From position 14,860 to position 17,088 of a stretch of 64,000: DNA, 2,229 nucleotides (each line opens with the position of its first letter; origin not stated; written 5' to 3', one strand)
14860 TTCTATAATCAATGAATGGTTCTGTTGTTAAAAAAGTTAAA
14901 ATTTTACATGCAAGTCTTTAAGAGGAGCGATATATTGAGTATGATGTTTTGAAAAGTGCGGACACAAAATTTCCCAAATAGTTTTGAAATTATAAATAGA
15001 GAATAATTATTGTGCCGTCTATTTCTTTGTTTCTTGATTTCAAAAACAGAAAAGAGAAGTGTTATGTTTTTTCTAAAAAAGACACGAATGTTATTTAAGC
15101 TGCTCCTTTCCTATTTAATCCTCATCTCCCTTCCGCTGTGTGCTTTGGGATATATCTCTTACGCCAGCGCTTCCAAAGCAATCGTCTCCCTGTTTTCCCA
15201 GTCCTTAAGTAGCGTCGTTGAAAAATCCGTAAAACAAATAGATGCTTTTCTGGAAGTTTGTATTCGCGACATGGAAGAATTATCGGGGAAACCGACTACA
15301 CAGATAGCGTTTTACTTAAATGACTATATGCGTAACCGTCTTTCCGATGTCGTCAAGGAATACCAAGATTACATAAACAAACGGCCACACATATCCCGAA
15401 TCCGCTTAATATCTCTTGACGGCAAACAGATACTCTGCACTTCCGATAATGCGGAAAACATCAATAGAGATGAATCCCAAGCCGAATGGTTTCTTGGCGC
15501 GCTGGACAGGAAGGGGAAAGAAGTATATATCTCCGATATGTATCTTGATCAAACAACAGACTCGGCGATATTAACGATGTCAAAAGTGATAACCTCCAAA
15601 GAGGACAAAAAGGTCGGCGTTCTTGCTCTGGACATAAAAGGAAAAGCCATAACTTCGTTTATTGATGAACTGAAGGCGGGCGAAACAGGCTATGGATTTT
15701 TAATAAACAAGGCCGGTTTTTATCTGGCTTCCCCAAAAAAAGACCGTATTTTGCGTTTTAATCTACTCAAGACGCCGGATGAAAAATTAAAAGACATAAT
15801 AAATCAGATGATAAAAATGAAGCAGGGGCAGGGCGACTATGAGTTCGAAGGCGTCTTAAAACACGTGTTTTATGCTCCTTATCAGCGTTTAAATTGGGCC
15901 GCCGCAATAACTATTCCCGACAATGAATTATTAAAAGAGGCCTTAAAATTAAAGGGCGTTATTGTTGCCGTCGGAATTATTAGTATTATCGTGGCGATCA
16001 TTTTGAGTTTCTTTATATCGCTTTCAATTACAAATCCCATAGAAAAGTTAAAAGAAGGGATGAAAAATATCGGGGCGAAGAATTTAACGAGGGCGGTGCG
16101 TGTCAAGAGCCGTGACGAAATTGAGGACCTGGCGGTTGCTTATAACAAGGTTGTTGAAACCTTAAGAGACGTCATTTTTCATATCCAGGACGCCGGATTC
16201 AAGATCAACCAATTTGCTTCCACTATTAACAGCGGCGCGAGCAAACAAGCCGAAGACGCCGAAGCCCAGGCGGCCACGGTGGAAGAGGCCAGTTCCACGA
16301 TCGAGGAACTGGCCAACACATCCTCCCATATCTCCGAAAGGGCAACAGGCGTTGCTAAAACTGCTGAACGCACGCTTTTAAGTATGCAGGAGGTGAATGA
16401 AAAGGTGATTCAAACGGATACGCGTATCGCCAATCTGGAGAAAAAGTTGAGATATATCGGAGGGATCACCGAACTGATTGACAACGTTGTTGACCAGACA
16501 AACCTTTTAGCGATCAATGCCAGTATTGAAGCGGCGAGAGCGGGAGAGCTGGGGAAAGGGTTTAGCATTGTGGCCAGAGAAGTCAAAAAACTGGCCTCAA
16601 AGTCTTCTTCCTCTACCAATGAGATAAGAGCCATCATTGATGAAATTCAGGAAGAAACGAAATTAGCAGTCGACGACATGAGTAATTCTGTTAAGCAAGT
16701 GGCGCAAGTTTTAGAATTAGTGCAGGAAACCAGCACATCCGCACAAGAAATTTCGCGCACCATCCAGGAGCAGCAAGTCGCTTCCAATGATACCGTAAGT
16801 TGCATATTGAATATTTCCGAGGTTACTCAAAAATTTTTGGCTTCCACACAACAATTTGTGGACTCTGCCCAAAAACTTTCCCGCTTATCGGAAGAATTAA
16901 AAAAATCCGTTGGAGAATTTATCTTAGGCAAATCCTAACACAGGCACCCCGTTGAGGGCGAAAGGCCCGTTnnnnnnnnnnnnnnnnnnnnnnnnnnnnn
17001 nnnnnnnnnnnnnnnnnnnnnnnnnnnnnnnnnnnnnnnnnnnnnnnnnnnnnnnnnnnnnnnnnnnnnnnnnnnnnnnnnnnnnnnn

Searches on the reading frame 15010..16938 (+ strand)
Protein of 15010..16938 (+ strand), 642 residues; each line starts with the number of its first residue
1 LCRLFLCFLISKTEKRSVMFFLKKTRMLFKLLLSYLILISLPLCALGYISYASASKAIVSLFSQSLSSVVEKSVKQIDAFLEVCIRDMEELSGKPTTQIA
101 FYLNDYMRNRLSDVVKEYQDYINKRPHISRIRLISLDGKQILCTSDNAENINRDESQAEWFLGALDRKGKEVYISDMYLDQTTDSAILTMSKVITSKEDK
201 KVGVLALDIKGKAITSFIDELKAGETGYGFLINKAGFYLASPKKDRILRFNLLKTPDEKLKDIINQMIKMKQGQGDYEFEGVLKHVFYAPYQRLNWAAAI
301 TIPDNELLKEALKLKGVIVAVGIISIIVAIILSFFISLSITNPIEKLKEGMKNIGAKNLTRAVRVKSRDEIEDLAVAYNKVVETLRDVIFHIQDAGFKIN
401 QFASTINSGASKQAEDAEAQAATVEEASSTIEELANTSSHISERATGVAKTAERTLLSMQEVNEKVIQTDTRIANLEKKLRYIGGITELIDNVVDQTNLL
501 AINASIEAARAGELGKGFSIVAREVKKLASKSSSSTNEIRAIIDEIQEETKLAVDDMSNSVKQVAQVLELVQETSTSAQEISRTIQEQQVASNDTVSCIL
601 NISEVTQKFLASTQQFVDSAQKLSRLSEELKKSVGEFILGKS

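Call 49: search_protein_families(library=pfam, proteins=[window:15010-16938:+], max_evalue=0.00001)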
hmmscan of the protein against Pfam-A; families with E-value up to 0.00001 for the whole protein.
window:15010-16938:+ (642 aa): 4 families
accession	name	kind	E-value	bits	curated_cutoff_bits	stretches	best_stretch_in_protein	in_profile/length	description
PF00015.26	MCPsignal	-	1.3e-32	113.4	34.6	1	457-605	9-157/172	Methyl-accepting chemotaxis protein (MCP) signalling domain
PF02743.24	dCache_1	-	1.2e-24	87.6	45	1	56-300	1-239/240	Cache domain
PF00672.30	HAMP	-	5.8e-11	43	25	1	335-387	1-53/53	HAMP domain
PF22673.2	MCP-like_PDC_1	-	2.7e-07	31.4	27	1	146-215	47-112/113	Methyl-accepting chemotaxis protein-like, first PDC sensor domain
